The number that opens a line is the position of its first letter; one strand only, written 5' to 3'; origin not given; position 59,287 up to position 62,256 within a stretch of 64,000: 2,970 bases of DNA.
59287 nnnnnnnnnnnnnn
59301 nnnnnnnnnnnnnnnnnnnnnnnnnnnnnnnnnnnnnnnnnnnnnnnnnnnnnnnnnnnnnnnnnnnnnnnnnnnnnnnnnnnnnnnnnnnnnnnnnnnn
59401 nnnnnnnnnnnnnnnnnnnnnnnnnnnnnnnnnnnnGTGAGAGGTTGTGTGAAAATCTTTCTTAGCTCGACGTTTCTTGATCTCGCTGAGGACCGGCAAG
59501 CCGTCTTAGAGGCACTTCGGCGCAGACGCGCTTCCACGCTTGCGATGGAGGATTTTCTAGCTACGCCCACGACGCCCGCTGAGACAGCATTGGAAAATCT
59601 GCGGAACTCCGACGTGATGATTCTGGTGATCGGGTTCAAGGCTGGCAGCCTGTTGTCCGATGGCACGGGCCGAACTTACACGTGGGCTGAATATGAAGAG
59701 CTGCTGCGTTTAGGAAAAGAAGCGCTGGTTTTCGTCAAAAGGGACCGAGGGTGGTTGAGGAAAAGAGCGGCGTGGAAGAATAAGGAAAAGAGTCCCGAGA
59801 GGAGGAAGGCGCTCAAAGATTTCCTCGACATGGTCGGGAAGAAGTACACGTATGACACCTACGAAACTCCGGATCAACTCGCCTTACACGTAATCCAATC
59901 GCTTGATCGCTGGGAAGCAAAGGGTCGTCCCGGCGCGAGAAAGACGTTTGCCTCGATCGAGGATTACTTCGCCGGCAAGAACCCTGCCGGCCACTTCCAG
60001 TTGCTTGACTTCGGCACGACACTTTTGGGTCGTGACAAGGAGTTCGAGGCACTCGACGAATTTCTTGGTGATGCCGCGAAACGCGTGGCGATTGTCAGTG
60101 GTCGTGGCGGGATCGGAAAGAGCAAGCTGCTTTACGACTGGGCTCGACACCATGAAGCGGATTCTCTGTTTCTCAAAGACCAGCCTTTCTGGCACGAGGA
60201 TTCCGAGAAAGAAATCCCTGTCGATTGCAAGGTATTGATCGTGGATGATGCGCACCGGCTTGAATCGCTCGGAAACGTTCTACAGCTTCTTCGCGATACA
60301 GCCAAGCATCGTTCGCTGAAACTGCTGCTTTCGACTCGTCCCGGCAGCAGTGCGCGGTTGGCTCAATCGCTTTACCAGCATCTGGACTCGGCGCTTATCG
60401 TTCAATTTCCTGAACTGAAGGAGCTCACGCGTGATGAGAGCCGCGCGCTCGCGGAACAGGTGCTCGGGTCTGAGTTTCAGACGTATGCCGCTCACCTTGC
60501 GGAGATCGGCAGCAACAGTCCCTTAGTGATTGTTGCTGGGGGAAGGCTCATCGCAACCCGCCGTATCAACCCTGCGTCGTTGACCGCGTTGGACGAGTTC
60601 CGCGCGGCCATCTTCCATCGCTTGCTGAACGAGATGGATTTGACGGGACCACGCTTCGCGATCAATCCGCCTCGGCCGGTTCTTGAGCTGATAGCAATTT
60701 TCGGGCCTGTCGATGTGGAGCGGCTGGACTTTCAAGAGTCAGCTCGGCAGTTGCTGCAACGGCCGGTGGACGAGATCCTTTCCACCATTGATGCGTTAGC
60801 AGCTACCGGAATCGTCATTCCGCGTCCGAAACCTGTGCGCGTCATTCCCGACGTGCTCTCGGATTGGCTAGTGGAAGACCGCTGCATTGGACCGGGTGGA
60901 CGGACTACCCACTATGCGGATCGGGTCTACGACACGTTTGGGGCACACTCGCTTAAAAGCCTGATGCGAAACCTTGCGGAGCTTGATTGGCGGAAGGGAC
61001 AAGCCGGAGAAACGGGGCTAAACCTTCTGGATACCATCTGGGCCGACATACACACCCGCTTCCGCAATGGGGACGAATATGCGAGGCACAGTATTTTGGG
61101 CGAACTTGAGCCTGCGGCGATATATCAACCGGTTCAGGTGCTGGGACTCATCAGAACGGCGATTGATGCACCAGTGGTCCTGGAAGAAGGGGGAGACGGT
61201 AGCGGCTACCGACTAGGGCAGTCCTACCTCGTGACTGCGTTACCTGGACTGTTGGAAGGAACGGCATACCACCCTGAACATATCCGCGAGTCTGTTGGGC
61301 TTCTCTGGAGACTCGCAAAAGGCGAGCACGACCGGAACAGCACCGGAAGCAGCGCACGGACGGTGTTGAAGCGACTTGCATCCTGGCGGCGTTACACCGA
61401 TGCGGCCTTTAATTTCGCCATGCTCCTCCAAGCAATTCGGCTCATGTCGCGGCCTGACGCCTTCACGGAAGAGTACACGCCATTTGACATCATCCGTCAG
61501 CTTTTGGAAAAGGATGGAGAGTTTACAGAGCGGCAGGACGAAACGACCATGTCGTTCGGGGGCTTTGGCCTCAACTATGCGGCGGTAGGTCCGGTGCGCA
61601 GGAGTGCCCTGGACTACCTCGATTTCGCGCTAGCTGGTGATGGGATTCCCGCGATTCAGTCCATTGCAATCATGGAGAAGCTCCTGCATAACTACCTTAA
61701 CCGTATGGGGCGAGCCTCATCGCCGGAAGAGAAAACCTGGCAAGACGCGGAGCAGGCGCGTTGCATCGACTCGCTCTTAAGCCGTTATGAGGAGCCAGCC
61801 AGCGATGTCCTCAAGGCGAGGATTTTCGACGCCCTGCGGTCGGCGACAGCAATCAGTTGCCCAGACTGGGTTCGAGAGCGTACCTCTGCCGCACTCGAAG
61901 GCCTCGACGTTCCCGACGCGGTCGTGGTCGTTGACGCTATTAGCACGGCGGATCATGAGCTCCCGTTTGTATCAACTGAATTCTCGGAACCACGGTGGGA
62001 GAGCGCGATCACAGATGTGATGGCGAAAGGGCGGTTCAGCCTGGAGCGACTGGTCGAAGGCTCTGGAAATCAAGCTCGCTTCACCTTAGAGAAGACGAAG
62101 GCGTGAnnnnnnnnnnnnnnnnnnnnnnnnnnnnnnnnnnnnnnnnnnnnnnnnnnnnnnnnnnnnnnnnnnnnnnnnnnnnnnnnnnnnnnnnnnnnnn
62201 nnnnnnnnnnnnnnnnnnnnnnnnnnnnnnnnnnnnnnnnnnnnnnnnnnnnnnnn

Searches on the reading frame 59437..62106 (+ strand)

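Call 39: search_protein_families(library=pfam, proteins=[window:59437-62106:+], max_evalue=0.001)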
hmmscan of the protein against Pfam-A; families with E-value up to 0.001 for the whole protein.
window:59437-62106:+ (889 aa): 3 families
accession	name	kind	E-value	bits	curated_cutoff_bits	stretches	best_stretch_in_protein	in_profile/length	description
PF13271.11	DUF4062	-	6.1e-16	58.8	24.7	1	6-87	1-80/82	Domain of unknown function (DUF4062)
PF13191.12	AAA_16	-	1.4e-05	26.1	32.6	1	196-319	2-123/167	AAA ATPase domain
PF13401.12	AAA_22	-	0.00042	21.1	27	0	265-303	86-125/130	AAA domain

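Call 69: search_protein_families(library=padloc, proteins=[window:59437-62106:+], max_evalue=0.001)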
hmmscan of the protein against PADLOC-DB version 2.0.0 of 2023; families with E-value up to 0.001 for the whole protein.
window:59437-62106:+ (889 aa): 0 families
